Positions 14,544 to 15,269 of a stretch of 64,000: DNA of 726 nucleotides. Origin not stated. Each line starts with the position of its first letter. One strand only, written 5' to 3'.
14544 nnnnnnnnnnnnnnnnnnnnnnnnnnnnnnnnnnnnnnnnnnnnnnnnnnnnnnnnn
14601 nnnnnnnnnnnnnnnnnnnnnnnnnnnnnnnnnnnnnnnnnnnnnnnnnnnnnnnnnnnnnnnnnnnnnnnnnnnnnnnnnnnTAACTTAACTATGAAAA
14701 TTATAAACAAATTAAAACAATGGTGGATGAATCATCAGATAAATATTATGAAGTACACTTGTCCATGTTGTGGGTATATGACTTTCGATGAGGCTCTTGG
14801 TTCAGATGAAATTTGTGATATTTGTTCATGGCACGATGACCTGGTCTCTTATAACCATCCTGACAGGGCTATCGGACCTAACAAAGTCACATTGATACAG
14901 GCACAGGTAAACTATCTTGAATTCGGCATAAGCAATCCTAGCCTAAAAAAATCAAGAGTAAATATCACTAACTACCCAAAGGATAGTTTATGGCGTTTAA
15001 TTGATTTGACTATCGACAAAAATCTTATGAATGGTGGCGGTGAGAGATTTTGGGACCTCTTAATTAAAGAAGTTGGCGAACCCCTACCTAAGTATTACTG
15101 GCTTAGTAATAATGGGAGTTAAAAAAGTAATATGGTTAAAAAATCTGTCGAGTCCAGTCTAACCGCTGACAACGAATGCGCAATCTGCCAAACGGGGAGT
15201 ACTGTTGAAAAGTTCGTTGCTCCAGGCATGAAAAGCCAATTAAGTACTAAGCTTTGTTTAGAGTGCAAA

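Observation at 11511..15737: Low-GC toxin/immunity block embedded in a GC-rich Rhs gene; CPCC and Zn-ribbon membrane proteins as extra orphan immunity candidates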

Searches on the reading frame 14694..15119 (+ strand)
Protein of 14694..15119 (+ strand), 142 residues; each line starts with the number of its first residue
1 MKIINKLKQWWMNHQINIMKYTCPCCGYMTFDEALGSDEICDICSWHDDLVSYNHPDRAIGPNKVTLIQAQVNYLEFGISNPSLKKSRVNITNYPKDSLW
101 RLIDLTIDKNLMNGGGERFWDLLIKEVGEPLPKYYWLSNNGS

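Call 5: search_protein_families(library=pfam, proteins=[window:14694-15119:+], max_evalue=1)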
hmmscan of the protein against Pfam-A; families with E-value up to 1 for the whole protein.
window:14694-15119:+ (142 aa): 1 family
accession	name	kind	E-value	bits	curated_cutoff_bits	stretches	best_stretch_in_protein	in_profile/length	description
PF14206.11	Cys_rich_CPCC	-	1e-24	86.5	24.5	1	21-86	1-66/75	Cysteine-rich CPCC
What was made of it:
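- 14694..15122 (+): 142-aa CPCC-domain protein, an orphan immunity candidate. PF14206 at 1e-24 (call 5).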

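Call 6: search_protein_families(library=ncbifam, proteins=[window:14694-15119:+], max_evalue=1)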
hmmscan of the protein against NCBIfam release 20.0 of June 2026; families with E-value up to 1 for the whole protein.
window:14694-15119:+ (142 aa): 1 family
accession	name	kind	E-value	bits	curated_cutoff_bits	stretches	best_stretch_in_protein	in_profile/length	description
NF004910.0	PRK06266.1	equivalog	0.042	13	180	1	2-54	107-157/185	transcription initiation factor E subunit alpha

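Call 37: search_dna_similar(query=window:14694-15119:+, collection=plasmids, mode=protein, max_evalue=0.001, max_rows=30)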
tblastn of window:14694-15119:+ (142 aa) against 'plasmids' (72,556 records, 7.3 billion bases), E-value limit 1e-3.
Records with a match: 92; places in all: 93; records where one place covers at least 80% of the query: 1.
Best place of each record, by identity: <60% 92.
By first word of the organism name: Ralstonia 21; Escherichia 21; Streptomyces 11; Priestia 9; Vibrio 5; Bacillus 3; Rhizobium 3; Clostridium 2; Hymenobacter 2; Pantoea 2; and 13 more.
By predicted mobility (MOB-suite, as given by PLSDB): non-mobilizable 36; mobilizable 31; conjugative 25.
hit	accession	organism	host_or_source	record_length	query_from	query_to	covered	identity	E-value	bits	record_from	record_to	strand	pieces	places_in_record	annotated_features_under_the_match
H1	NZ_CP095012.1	Streptomyces sp. 2P-4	cell culture,mudflats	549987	18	136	84%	35.0%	5e-15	77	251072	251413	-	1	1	none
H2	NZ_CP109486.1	Streptomyces sp. NBC_01445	-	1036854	21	118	69%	41.4%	2e-14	76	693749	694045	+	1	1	record has no annotation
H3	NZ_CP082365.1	Bacillus badius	bacterial cell,soil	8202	19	101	58%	48.2%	4e-14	75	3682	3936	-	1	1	CPCC family cysteine-rich protein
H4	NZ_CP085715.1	Peribacillus asahii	single cell,soil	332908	11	101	64%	43.0%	1e-13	73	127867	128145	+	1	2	CPCC family cysteine-rich protein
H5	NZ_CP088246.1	Metabacillus sp. B2-18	single cell,human skin swab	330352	17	101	60%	44.8%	2e-12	70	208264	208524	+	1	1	CPCC family cysteine-rich protein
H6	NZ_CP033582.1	Streptomyces sp. ADI95-16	-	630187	18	109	65%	39.8%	2e-13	73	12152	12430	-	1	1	CPCC family cysteine-rich protein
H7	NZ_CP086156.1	Clostridium tagluense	single colony,Lamb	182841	1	94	66%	38.5%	2e-9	61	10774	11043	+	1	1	none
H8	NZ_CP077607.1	Clostridium tagluense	single colony,lamb meat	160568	1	94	66%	38.5%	8e-9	60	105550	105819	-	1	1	none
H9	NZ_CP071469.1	Priestia megaterium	whole organism,Hypersaline environment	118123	21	103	58%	43.5%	1e-11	68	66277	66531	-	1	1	CPCC family cysteine-rich protein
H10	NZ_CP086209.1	Priestia sp. J2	single cell,Peanut field soil,Peanut ...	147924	21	101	57%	44.6%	1e-11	67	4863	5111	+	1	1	CPCC family cysteine-rich protein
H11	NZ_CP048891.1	Priestia megaterium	culture,agricultural soil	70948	21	101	57%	44.6%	2e-11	67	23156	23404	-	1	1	CPCC family cysteine-rich protein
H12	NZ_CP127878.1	Priestia megaterium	Single bacterial isolate,soil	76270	21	101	57%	44.6%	2e-11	67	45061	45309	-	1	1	CPCC family cysteine-rich protein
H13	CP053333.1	Salmonella enterica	Isolate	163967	7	103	68%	37.0%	1e-6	53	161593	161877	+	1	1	none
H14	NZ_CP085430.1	Priestia megaterium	single cell,soil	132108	21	104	59%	42.5%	6e-9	60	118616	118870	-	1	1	none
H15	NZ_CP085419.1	Priestia megaterium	single cell,soil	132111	21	104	59%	42.5%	6e-9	60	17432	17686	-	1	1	none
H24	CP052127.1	Ralstonia solanacearum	tomato,cell culture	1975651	12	105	66%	37.2%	1e-5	50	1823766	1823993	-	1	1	hypothetical protein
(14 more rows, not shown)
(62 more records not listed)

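Call 38: get_annotated_region(hit=H4, flank=6000)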
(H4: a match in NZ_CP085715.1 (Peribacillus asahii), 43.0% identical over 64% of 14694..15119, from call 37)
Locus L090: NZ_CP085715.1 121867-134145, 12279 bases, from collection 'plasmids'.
description: Peribacillus asahii strain CK1 plasmid unnamed1, complete sequence
organism: Peribacillus asahii (NCBI taxid 228899)
taxonomy: Bacteria; Bacillota; Bacilli; Bacillales; Bacillaceae; Peribacillus; Peribacillus asahii
host: -; source: single cell,soil; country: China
typing (MOB-suite, as given by PLSDB): non-mobilizable
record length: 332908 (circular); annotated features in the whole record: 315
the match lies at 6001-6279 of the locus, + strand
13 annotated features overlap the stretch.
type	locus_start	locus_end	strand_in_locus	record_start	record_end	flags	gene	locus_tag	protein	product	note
CDS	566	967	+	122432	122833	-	-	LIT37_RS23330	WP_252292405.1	BlaI/MecI/CopY family transcriptional regulator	GO:0045892 - negative regulation of DNA-templated transcription [Evidence IEA]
CDS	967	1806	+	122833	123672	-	-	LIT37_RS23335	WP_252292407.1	M56 family metallopeptidase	-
CDS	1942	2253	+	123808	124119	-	-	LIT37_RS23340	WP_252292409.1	hypothetical protein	-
CDS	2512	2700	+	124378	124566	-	-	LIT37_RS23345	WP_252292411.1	hypothetical protein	-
CDS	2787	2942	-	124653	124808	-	-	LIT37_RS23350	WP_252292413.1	hypothetical protein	-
CDS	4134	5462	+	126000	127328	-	ltrA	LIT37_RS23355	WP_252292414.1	group II intron reverse transcriptase/maturase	GO:0000373 - Group II intron splicing [Evidence IEA]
CDS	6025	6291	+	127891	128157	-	-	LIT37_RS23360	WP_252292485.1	CPCC family cysteine-rich protein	-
CDS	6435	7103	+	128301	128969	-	-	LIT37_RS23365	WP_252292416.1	hypothetical protein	-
CDS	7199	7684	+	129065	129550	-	-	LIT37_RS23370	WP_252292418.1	hypothetical protein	-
CDS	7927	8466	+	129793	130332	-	-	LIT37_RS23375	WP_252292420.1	RNA polymerase sigma factor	GO:0006352 - DNA-templated transcription initiation [Evidence IEA]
CDS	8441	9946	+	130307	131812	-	-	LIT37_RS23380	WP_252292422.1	DUF4179 domain-containing protein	-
CDS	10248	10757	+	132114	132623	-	-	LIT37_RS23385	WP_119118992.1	sigma-70 family RNA polymerase sigma factor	GO:0006352 - DNA-templated transcription initiation [Evidence IEA]; GO:0006355 - regulation of DNA-templated ...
CDS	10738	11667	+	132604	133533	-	-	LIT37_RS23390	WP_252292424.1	anti sigma factor C-terminal domain-containing protein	-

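Call 39: get_annotated_region(hit=H24, flank=6000)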
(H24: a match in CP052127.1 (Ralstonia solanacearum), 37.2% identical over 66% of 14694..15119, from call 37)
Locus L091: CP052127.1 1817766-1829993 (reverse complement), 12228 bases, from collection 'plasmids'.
description: Ralstonia solanacearum strain FJAT1303.F50 plasmid Plas1, complete sequence
organism: Ralstonia solanacearum (NCBI taxid 305)
taxonomy: Bacteria; Pseudomonadota; Betaproteobacteria; Burkholderiales; Burkholderiaceae; Ralstonia; Ralstonia solanacearum
host: -; source: tomato,cell culture; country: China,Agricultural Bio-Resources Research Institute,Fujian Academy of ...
typing (MOB-suite, as given by PLSDB): mobilizable; relaxase MOBP
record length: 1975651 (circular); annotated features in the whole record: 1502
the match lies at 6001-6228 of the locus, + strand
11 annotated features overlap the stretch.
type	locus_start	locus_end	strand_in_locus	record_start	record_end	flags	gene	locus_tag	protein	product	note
CDS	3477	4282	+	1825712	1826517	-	-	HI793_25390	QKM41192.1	IS5 family transposase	-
CDS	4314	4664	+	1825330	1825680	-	-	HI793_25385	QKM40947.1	hypothetical protein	-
CDS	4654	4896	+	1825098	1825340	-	-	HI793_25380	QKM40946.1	hypothetical protein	-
CDS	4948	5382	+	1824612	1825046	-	-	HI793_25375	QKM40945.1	hypothetical protein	-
CDS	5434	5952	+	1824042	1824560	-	-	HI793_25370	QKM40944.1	DUF2247 family protein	-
CDS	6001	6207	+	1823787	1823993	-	-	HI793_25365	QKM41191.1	hypothetical protein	-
CDS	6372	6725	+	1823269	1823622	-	-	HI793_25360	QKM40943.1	hypothetical protein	-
CDS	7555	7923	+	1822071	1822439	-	-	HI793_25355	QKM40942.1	hypothetical protein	-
CDS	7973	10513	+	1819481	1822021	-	-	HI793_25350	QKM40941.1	filamentous hemagglutinin N-terminal domain-containing protein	-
CDS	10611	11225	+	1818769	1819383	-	-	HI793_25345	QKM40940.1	hypothetical protein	-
CDS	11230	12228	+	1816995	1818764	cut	-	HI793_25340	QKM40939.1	ShlB/FhaC/HecB family hemolysin secretion/activation protein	-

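Call 40: get_annotated_region(hit=H5, flank=6000)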
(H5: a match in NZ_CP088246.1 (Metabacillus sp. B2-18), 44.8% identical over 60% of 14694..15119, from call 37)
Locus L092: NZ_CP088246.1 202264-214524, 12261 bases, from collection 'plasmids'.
description: Metabacillus sp. B2-18 plasmid pB218, complete sequence
organism: Metabacillus sp. B2-18 (NCBI taxid 2897333)
taxonomy: Bacteria; Bacillota; Bacilli; Bacillales; Bacillaceae; Metabacillus; Metabacillus sp. B2-18
host: -; source: single cell,human skin swab; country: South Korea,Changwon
typing (MOB-suite, as given by PLSDB): non-mobilizable
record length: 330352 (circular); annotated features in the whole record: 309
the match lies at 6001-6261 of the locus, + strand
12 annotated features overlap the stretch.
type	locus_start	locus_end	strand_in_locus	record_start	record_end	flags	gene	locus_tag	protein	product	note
CDS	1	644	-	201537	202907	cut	-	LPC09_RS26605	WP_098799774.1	HAMP domain-containing sensor histidine kinase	-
CDS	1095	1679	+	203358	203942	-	-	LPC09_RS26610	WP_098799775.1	YdhK family protein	-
CDS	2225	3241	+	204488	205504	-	spoIIP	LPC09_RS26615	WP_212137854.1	stage II sporulation protein P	GO:0030436 - asexual sporulation [Evidence IEA]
CDS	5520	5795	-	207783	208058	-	-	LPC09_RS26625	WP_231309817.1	hypothetical protein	-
CDS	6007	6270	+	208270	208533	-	-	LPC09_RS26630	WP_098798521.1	CPCC family cysteine-rich protein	-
CDS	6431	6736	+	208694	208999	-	-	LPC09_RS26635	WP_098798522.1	hypothetical protein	-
CDS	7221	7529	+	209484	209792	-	-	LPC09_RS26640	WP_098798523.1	helix-turn-helix transcriptional regulator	-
CDS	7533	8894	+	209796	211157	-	-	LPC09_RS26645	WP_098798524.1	hypothetical protein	-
CDS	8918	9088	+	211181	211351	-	-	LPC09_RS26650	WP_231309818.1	hypothetical protein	-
CDS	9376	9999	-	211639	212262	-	-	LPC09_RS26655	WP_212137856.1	hypothetical protein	-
CDS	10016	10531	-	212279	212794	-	-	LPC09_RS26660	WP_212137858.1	matrixin family metalloprotease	GO:0006508 - proteolysis [Evidence IEA]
CDS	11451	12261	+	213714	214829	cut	dnaN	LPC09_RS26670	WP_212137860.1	DNA polymerase III subunit beta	GO:0006260 - DNA replication [Evidence IEA]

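Call 41: search_protein_families(library=pfam, proteins=[L091:4314-4661:+, L091:4654-4893:+, L091:4948-5379:+, L091:5434-5949:+, L091:6001-6204:+, L091:6372-6722:+, L091:7555-7920:+, L091:10611-11222:+], max_evalue=0.01)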
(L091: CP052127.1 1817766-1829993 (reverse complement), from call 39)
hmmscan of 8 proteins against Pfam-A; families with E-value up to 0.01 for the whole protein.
L091:4314-4661:+ (116 aa): 0 families

L091:4654-4893:+ (80 aa): 0 families

L091:4948-5379:+ (144 aa): 0 families

L091:5434-5949:+ (172 aa): 1 family
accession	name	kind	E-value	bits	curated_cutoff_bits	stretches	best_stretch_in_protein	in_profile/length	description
PF10004.14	DUF2247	-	7.6e-21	74.9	25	1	15-167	10-157/158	Uncharacterized protein conserved in bacteria (DUF2247)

L091:6001-6204:+ (68 aa): 1 family
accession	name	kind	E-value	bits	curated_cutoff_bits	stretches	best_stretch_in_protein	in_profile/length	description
PF14206.11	Cys_rich_CPCC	-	1e-18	67.3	24.5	1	10-61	2-54/75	Cysteine-rich CPCC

L091:6372-6722:+ (117 aa): 0 families

L091:7555-7920:+ (122 aa): 1 family
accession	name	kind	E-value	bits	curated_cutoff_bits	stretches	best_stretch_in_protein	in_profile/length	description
PF24719.1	Imm33-like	-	6.2e-39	132.5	27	1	4-106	1-103/103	Imm33-like domain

L091:10611-11222:+ (204 aa): 0 families
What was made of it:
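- Closest known: Heterogeneous polyimmunity / orphan-immunity arrays. Same: The same two families sit together in the Ralstonia locus L091 (call 41).
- CPCC and Imm33-like genes also sit together beside a two-partner-secretion locus in Ralstonia: calls 39, 41.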

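Call 42: search_dna_similar(query=window:14694-15119:+, collection=plasmids, mode=protein, max_evalue=0.001, max_rows=40, rows=spread)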
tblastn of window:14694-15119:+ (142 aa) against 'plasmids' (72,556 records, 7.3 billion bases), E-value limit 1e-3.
Records with a match: 92; places in all: 93; records where one place covers at least 80% of the query: 1.
Best place of each record, by identity: <60% 92.
By first word of the organism name: Ralstonia 21; Escherichia 21; Streptomyces 11; Priestia 9; Vibrio 5; Bacillus 3; Rhizobium 3; Clostridium 2; Hymenobacter 2; Pantoea 2; and 13 more.
By predicted mobility (MOB-suite, as given by PLSDB): non-mobilizable 36; mobilizable 31; conjugative 25.
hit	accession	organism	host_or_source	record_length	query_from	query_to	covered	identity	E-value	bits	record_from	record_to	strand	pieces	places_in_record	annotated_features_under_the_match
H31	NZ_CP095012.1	Streptomyces sp. 2P-4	cell culture,mudflats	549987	18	136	84%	35.0%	5e-15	77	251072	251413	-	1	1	none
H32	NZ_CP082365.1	Bacillus badius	bacterial cell,soil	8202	19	101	58%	48.2%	4e-14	75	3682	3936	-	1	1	CPCC family cysteine-rich protein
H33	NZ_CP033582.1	Streptomyces sp. ADI95-16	-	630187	18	109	65%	39.8%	2e-13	73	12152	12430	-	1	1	CPCC family cysteine-rich protein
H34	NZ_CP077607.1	Clostridium tagluense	single colony,lamb meat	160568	1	94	66%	38.5%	8e-9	60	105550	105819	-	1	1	none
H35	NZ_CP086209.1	Priestia sp. J2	single cell,Peanut field soil,Peanut ...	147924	21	101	57%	44.6%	1e-11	67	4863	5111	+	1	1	CPCC family cysteine-rich protein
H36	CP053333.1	Salmonella enterica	Isolate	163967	7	103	68%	37.0%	1e-6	53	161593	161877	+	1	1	none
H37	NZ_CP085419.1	Priestia megaterium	single cell,soil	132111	21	104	59%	42.5%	6e-9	60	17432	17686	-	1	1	none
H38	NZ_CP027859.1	Streptomyces clavuligerus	Cell culture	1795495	21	108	62%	40.4%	8e-11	65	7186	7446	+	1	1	none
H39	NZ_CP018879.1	Priestia megaterium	Camellia oleifera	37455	21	101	57%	43.4%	5e-11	66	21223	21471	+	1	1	CPCC family cysteine-rich protein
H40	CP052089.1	Ralstonia solanacearum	tomato,cell culture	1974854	12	105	66%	37.2%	1e-5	50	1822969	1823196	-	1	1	none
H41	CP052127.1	Ralstonia solanacearum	tomato,cell culture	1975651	12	105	66%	37.2%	1e-5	50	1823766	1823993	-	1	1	hypothetical protein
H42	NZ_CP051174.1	Ralstonia pseudosolanacearum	Whole organism,tomato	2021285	12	105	66%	37.2%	1e-5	50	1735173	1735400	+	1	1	none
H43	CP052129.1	Ralstonia solanacearum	tomato,cell culture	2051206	12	105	66%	37.2%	1e-5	50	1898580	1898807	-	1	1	hypothetical protein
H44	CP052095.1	Ralstonia solanacearum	tomato,cell culture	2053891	12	105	66%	37.2%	1e-5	50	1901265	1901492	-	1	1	none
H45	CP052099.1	Ralstonia solanacearum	tomato,cell culture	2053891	12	105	66%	37.2%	1e-5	50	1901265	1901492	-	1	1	hypothetical protein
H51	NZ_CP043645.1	Hymenobacter sp. NBH84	pure culture,soil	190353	20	86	47%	47.1%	3e-13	72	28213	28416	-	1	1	CPCC family cysteine-rich protein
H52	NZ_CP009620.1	Vibrio coralliilyticus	Shellfish Hatchery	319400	21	94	52%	41.7%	1e-9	62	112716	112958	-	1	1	CPCC family cysteine-rich protein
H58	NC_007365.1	Escherichia coli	-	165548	7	76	49%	42.9%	4e-6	52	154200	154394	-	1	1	CPCC family cysteine-rich protein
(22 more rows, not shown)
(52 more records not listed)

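Call 43: get_annotated_region(hit=H58, flank=5000)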
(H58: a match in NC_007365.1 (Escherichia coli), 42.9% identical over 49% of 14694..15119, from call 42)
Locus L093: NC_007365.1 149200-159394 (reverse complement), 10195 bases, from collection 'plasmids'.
description: Escherichia coli plasmid pO113, complete sequence
organism: Escherichia coli (NCBI taxid 562)
taxonomy: Bacteria; Pseudomonadota; Gammaproteobacteria; Enterobacterales; Enterobacteriaceae; Escherichia; Escherichia coli
host: -; source: -; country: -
typing (MOB-suite, as given by PLSDB): conjugative; replicon IncFIB,IncI-gamma/K1; relaxase MOBP; mating-pair formation MPF_I
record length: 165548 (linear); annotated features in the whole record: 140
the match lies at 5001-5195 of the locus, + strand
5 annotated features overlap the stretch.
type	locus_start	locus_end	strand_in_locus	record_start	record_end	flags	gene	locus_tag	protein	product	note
CDS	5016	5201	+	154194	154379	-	-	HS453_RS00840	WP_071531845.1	CPCC family cysteine-rich protein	-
CDS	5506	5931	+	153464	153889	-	-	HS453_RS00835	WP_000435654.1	transposase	GO:0006313 - DNA transposition [Evidence IEA]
predicted_resistance_gene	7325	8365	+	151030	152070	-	subA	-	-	subtilase AB5 cytotoxin subunit A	predicted by amrfinderplus; class ; identity 100.0%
predicted_resistance_gene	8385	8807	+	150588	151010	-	subB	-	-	subtilase AB5 cytotoxin subunit B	predicted by amrfinderplus; class ; identity 99.29%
CDS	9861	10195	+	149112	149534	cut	-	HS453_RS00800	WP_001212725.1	Exc2 family lipoprotein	-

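Call 44: get_annotated_region(hit=H52, flank=5000)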
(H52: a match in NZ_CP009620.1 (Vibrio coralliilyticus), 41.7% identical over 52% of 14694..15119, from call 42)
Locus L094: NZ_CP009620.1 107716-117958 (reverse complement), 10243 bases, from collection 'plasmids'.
description: Vibrio coralliilyticus strain RE98 plasmid p319, complete sequence
organism: Vibrio coralliilyticus (NCBI taxid 190893)
taxonomy: Bacteria; Pseudomonadota; Gammaproteobacteria; Vibrionales; Vibrionaceae; Vibrio; Vibrio coralliilyticus
host: -; source: Shellfish Hatchery; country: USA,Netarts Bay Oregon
typing (MOB-suite, as given by PLSDB): mobilizable; replicon rep_cluster_564; relaxase MOBF
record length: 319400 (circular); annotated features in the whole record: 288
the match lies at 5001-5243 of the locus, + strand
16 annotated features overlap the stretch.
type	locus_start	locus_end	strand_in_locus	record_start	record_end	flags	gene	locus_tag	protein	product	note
CDS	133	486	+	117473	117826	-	-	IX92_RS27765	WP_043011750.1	VOC family protein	-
CDS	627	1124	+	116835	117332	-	-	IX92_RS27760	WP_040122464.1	GNAT family N-acetyltransferase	-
CDS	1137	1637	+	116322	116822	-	-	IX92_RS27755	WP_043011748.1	hypothetical protein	-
CDS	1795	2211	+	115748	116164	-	-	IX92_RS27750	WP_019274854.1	GFA family protein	-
CDS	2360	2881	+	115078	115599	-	-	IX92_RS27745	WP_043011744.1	GNAT family N-acetyltransferase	-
CDS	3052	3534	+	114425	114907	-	-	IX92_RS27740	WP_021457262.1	YbaK/EbsC family protein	-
CDS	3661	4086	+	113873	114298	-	-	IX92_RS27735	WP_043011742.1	bifunctional diaminohydroxyphosphoribosylaminopyrimidine deaminase/5-amino-6-(5-phosphoribosylamino)uracil reductase RibD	-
CDS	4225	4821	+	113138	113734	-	-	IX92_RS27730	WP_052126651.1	hypothetical protein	-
CDS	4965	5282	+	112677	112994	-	-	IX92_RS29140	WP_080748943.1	CPCC family cysteine-rich protein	-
CDS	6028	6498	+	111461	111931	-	-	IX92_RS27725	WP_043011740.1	hypothetical protein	-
CDS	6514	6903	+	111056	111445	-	-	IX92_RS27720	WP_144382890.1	DUF6228 family protein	-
CDS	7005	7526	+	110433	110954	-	-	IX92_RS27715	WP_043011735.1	hypothetical protein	-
CDS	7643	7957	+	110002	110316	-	-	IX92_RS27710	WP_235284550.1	hypothetical protein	-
CDS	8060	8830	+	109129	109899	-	-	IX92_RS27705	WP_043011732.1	GNAT family N-acetyltransferase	-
CDS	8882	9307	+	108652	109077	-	-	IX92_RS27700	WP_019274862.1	hypothetical protein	-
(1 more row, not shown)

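Call 45: get_annotated_region(hit=H51, flank=5000)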
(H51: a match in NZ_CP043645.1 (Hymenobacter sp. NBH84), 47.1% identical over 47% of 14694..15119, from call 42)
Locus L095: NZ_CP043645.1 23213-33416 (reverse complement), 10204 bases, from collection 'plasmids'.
description: Hymenobacter sp. NBH84 plasmid unnamed1, complete sequence
organism: Hymenobacter sp. NBH84 (NCBI taxid 2596915)
taxonomy: Bacteria; Bacteroidota; Cytophagia; Cytophagales; Hymenobacteraceae; Hymenobacter; Hymenobacter sp. NBH84
host: -; source: pure culture,soil; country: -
typing (MOB-suite, as given by PLSDB): non-mobilizable
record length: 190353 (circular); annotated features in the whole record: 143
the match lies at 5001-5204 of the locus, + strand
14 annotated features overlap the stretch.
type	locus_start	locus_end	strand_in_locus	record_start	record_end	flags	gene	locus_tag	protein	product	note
CDS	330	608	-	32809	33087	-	-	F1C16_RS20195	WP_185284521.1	hypothetical protein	-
CDS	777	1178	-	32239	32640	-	-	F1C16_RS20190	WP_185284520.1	DUF3037 domain-containing protein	-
CDS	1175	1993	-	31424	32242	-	-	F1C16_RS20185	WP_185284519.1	HipA family kinase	-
CDS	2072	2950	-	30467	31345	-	-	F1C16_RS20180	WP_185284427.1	IS3 family transposase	-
CDS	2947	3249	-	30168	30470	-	-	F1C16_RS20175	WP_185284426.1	transposase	GO:0006313 - DNA transposition [Evidence IEA]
CDS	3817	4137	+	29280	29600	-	-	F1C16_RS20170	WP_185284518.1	hypothetical protein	-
CDS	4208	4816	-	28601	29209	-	-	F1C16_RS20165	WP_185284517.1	DUF3828 domain-containing protein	-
CDS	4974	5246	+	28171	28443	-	-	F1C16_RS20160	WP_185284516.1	CPCC family cysteine-rich protein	-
CDS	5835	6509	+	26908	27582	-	-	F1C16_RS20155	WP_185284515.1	response regulator transcription factor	GO:0000160 - phosphorelay signal transduction system [Evidence IEA]; GO:0006355 - regulation of DNA-templated ...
CDS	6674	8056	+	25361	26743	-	-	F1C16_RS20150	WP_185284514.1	HAMP domain-containing sensor histidine kinase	GO:0007165 - signal transduction [Evidence IEA]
CDS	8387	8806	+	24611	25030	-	rnk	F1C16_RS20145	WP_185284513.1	nucleoside diphosphate kinase regulator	GO:0032784 - regulation of DNA-templated transcription elongation [Evidence IEA]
CDS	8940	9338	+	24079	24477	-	rnk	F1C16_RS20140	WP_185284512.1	nucleoside diphosphate kinase regulator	GO:0032784 - regulation of DNA-templated transcription elongation [Evidence IEA]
CDS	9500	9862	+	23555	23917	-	-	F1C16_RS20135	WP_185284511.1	hypothetical protein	-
CDS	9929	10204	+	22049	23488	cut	-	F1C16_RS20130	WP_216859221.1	5'-nucleotidase C-terminal domain-containing protein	GO:0009166 - nucleotide catabolic process [Evidence IEA]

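Call 75: search_solved_structures(query=window:14694-15119:+, max_evalue=1)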
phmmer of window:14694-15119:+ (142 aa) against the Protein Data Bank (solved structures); distinct sequences matched with E-value up to 1: 5.
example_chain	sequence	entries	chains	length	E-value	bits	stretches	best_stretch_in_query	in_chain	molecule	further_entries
8ey3_A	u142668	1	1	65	2.6e-10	43.7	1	13-71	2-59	Cys_rich_CPCC domain-containing protein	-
8ey4_I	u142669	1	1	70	6.1e-10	42.5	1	17-72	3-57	Cys_rich_CPCC domain-containing protein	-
3mps_A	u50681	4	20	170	0.42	13.8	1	15-45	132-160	Rubrerythrin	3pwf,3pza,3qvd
1nnq_A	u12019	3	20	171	0.42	13.8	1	15-45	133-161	Rubrerythrin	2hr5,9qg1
1ffk_W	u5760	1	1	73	0.84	12.8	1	19-47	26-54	RIBOSOMAL PROTEIN L37AE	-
